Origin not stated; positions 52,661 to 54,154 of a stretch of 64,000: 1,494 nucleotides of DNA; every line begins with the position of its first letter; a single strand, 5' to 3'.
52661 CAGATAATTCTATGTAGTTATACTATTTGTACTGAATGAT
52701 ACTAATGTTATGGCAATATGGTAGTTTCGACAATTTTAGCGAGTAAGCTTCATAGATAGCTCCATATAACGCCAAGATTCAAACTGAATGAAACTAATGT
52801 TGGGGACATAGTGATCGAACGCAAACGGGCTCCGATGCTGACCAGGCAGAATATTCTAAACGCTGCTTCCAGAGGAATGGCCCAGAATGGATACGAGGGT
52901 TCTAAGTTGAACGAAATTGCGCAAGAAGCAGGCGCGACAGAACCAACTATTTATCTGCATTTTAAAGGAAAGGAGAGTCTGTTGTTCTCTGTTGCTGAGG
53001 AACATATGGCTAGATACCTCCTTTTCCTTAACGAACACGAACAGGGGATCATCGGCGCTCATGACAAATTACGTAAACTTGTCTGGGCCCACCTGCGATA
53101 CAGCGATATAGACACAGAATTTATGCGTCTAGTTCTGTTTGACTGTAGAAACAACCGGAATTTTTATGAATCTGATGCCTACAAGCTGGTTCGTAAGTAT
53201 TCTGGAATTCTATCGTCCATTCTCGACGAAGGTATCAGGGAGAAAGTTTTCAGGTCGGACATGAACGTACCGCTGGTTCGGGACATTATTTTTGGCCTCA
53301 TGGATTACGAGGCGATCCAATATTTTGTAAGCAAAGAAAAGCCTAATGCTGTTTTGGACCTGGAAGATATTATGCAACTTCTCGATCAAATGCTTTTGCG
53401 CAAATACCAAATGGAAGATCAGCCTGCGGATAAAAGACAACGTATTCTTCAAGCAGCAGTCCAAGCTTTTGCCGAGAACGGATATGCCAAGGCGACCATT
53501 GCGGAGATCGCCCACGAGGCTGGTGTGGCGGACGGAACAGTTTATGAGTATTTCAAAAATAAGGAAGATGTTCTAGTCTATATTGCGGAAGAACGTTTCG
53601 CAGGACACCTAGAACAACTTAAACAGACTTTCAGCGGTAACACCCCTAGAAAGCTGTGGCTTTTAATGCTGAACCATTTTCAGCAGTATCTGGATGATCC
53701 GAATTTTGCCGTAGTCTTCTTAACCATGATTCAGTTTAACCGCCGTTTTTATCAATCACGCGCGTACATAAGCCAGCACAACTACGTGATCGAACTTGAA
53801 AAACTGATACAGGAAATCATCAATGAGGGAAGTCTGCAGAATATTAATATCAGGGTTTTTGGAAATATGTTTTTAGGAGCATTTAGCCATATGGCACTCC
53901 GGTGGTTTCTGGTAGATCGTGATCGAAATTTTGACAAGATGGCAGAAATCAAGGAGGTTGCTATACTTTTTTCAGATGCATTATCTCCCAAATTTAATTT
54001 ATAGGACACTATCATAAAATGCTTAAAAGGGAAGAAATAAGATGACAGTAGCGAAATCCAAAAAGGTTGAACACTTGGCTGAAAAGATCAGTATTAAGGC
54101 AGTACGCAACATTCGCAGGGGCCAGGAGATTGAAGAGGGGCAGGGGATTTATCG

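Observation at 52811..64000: Regulator-linked tandem array of at least four glycyl radical enzyme paralogs with a single activase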

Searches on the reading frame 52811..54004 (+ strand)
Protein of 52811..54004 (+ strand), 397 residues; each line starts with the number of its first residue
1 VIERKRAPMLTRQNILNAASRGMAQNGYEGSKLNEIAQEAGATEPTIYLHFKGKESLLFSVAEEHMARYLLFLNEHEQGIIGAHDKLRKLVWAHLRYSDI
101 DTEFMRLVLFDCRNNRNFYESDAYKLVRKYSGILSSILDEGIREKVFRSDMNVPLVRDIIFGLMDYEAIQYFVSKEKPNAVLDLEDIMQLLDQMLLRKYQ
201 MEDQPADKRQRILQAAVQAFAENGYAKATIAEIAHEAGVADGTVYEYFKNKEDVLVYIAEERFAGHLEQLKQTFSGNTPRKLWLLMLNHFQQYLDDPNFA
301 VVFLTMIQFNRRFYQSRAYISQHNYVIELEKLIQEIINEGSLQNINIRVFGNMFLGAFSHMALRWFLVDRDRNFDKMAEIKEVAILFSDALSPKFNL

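Call 8: search_protein_families(library=pfam, proteins=[window:52811-54004:+])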
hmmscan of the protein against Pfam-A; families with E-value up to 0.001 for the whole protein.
window:52811-54004:+ (397 aa): 6 families
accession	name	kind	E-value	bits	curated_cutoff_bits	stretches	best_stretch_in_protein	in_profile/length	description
PF00440.29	TetR_N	-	1.5e-30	105.2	24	2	212-256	1-45/47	Bacterial regulatory proteins, tetR family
PF08359.16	TetR_C_4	-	6.3e-17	62.4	21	2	64-190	3-129/133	YsiA-like protein, C-terminal region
PF17932.6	TetR_C_24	-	1.9e-12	47.9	26.4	1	83-165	4-85/114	Tetracyclin repressor-like, C-terminal domain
PF13022.12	HTH_Tnp_1_2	-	4.3e-06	27.3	27.9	0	216-253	15-52/122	Helix-turn-helix of insertion element transposase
PF17938.6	TetR_C_29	-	5.8e-05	23.7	26.2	1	85-156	3-76/119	Tetracyclin repressor-like, C-terminal domain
PF21351.2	TetR_C_41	-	6.1e-05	23.7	27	0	321-371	40-90/108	Tetracyclin repressor-like, C-terminal domain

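Call 9: search_protein_families(library=ncbifam, proteins=[window:52811-54004:+])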
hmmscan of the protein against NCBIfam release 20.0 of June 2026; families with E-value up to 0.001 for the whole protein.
window:52811-54004:+ (397 aa): 27 families (the best 25 are shown)
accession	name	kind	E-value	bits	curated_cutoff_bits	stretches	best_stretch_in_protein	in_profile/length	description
NF053878.1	FATransRegFadRBac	equivalog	1.2e-63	214.4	200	2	207-391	3-188/190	fatty acid metabolism transcriptional regulator FadR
NF041196.1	ScbR_bind_reg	equivalog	2e-30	106.4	150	2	10-163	6-157/191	ScbR family autoregulator-binding transcription factor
NF051852.1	efflux_TF_MtrR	exception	4.3e-27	95.2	280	2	197-313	2-118/205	multidrug efflux system transcriptional repressor MtrR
NF007949.0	PRK10668.1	equivalog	3.7e-23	82.2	271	2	203-275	7-78/216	multidrug efflux transporter transcriptional repressor AcrR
NF037937.1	septum_RefZ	equivalog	6.1e-22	78.5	180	2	12-153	1-144/195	forespore capture DNA-binding protein RefZ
NF050111.1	TransRegSACE7040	equivalog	7.1e-22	78.2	250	2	12-140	3-131/186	SACE_7040 family transcriptional regulator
NF053731.1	TransRegFasRMycb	equivalog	4.5e-20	72.3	330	2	11-109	12-110/199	HTH-type transcriptional activator FasR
NF058643.1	TranRegCurRPseudo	equivalog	6.1e-20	71.7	300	2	203-295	3-94/193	TetR family transcriptional repressor CurR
TIGR03384.1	betaine_BetI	equivalog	1.7e-18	67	201.3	2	207-261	8-62/189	choline-binding transcriptional repressor BetI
TIGR03968.1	mycofact_TetR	equivalog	8.6e-18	64.6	224.9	2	202-275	4-73/190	mycofactocin system transcriptional regulator MftR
NF007430.0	PRK09975.1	equivalog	3.9e-17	62.1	274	2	207-255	11-59/220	acrEF/envCD operon transcriptional regulator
NF001978.0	PRK00767.1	equivalog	7e-16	58.6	118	2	208-258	10-60/197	transcriptional regulator BetI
TIGR03613.1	RutR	equivalog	1.5e-14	54.3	368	2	4-76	2-74/202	pyrimidine utilization regulatory protein R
NF011584.0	PRK15008.1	equivalog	5.8e-12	45.9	230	2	206-261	17-72/212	HTH-type transcriptional regulator RutR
TIGR02366.1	DHAK_reg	equivalog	9.6e-12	45.3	129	1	211-340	7-121/176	dihydroxyacetone kinase transcriptional activator DhaS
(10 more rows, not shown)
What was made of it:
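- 52811..54004 (+): Single-chain double TetR regulator (two HTH plus two ligand domains); both halves resemble the Bacillus-type acyl-CoA-sensing FadR (YsiA). Calls 8 and 9 (NF053878 FadR 214 bits against a cut-off of 200; two TetR_N stretches).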
